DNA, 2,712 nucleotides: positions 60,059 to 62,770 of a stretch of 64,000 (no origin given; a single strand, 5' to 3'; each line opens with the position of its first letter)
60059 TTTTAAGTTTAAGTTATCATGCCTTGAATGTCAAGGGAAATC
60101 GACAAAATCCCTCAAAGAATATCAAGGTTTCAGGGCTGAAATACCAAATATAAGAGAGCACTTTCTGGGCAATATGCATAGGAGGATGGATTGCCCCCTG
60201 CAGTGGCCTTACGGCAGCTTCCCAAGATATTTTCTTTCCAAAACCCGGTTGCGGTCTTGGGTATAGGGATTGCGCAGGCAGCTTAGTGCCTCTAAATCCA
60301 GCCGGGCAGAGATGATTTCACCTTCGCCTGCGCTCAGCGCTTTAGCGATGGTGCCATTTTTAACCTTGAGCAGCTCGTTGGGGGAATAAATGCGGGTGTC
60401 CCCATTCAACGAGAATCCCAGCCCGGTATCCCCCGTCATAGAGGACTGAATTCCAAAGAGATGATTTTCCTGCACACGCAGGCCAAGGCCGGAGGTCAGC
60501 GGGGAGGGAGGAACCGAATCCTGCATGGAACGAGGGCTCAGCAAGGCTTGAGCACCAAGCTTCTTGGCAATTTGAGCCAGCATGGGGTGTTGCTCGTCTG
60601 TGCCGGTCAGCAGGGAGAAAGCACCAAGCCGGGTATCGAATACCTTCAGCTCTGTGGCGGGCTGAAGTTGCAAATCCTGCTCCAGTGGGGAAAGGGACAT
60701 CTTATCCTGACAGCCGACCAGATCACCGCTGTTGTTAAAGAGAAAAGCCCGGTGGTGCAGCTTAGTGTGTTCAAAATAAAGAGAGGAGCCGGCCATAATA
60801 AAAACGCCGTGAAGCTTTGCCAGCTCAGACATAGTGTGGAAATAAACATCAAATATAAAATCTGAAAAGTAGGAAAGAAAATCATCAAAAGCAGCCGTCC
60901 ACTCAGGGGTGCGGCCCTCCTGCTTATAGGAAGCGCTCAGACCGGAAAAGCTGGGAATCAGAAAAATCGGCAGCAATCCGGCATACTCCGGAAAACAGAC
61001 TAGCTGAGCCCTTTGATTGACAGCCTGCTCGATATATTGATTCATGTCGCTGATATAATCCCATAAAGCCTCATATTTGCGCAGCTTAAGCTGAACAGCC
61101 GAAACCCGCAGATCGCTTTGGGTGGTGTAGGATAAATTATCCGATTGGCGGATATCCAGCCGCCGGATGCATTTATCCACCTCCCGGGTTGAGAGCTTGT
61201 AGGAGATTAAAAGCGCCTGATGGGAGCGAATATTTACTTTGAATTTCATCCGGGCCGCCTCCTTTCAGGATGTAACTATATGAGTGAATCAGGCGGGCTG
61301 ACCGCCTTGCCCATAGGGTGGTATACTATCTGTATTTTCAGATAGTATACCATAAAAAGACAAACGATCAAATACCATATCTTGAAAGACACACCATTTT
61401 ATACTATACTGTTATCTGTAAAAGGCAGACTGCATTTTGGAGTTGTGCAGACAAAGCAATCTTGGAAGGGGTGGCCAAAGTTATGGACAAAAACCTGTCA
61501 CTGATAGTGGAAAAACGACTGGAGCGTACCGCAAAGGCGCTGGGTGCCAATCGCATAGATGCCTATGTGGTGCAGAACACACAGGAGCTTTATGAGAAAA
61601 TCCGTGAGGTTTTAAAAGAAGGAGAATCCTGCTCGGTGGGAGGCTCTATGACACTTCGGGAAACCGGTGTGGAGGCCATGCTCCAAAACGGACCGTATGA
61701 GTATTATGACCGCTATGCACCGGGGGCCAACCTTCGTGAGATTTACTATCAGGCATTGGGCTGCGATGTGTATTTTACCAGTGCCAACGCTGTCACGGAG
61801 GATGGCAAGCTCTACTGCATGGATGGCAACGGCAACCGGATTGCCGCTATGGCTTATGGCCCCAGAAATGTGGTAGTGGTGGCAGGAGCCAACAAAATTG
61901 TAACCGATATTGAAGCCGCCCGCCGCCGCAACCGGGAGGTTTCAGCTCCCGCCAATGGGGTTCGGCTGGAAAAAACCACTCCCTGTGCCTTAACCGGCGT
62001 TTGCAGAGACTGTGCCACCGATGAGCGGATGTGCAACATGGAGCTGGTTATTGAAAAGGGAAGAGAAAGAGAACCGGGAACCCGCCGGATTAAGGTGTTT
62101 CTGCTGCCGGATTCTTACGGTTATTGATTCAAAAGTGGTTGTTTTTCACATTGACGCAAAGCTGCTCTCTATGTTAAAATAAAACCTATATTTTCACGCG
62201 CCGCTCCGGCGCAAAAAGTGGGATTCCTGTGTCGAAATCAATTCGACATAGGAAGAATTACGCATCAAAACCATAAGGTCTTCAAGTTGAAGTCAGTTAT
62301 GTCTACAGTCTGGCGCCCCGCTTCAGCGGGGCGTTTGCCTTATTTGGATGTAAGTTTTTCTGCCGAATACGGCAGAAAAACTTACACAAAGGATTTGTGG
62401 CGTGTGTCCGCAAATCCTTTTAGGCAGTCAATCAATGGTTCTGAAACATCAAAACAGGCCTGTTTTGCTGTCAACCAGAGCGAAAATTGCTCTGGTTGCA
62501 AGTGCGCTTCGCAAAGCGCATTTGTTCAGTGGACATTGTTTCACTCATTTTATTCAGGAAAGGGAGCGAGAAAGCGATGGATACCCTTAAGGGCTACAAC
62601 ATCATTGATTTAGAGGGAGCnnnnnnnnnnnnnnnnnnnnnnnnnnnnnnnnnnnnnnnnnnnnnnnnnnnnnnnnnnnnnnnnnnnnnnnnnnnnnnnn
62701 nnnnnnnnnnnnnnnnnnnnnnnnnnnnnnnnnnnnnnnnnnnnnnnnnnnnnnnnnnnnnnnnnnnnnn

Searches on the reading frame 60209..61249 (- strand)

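Call 45: search_protein_families(library=pfam, proteins=[window:60209-61249:-], max_evalue=0.00001)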
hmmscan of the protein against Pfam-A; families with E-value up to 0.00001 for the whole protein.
window:60209-61249:- (346 aa): 1 family
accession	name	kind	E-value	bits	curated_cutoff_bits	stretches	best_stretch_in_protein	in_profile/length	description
PF00795.27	CN_hydrolase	-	1.1e-16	61.4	23.2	1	48-322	1-251/256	Carbon-nitrogen hydrolase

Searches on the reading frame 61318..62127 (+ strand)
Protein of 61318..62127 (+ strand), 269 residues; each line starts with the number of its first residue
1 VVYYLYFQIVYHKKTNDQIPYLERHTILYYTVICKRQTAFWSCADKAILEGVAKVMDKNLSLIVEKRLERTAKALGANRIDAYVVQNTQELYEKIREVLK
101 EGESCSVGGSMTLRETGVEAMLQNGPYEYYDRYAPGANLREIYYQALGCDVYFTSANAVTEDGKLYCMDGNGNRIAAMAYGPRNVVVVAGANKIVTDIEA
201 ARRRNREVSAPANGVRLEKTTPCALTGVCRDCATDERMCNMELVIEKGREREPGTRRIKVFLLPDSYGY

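Call 45: search_protein_families(library=pfam, proteins=[window:61318-62127:+], max_evalue=0.00001)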
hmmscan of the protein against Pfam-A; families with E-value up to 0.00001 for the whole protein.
window:61318-62127:+ (269 aa): 1 family
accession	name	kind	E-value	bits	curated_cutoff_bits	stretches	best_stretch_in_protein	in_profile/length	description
PF02589.21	LUD_dom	-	9.6e-48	162.8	22.6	1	68-262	1-188/189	LUD domain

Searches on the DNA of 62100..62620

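Call 10: search_rna_families(source=window, start=62100, end=62620, threshold=evalue, max_evalue=10)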
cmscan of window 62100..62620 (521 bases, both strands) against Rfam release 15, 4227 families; matches with E-value up to 10: 13.
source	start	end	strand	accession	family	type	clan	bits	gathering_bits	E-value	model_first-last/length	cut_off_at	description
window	62237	62335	+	RF00195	RsmY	Gene; sRNA;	CL00106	23.3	57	0.0012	1-121/121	no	RsmY RNA family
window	62338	62400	+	RF04069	MIR6135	Gene; miRNA;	-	22.4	99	0.34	1-122/122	no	MIR6135 microRNA precursor family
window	62338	62400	-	RF04069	MIR6135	Gene; miRNA;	-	20.7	99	0.9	1-122/122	no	MIR6135 microRNA precursor family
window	62230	62337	+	RF01400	istR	Gene; antitoxin;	-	17.3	45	0.46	1-130/130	no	istR Hfq binding RNA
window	62342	62390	+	RF03489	mir-4796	Gene; miRNA;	-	16.5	90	1.9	1-93/93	no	mir-4796 microRNA precursor family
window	62202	62324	+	RF01780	AS1890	Gene;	-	15.5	39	4.1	1-109/109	no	AS1890 sRNA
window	62349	62386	+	RF03879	mir-2831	Gene; miRNA;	-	15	90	5.8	1-75/75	no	mir-2831 microRNA precursor family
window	62348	62390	-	RF03489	mir-4796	Gene; miRNA;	-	14.7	90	5.7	1-93/93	no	mir-4796 microRNA precursor family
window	62116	62180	+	RF02109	DLEU2_5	Gene; lncRNA;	-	14.5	40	8.3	20-84/84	no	Deleted in lymphocytic leukemia 2 conserved region 5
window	62487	62536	+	RF01938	mir-1251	Gene; miRNA;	-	14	81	4.6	1-66/66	no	mir-1251 microRNA precursor family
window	62535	62563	+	RF02888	BtsR1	Gene; sRNA;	-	12.9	66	9.5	1-51/51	no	Bacillus sRNA 1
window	62295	62405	+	RF02840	Ref68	Gene; sRNA;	-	12.7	44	2.6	1-124/124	no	Enterococcus sRNA 68 (Lacto-3 RNA)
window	62100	62149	+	RF03028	RT-7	Gene; sRNA;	-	10.4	116.8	5.3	145-191/191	5'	RT-7 RNA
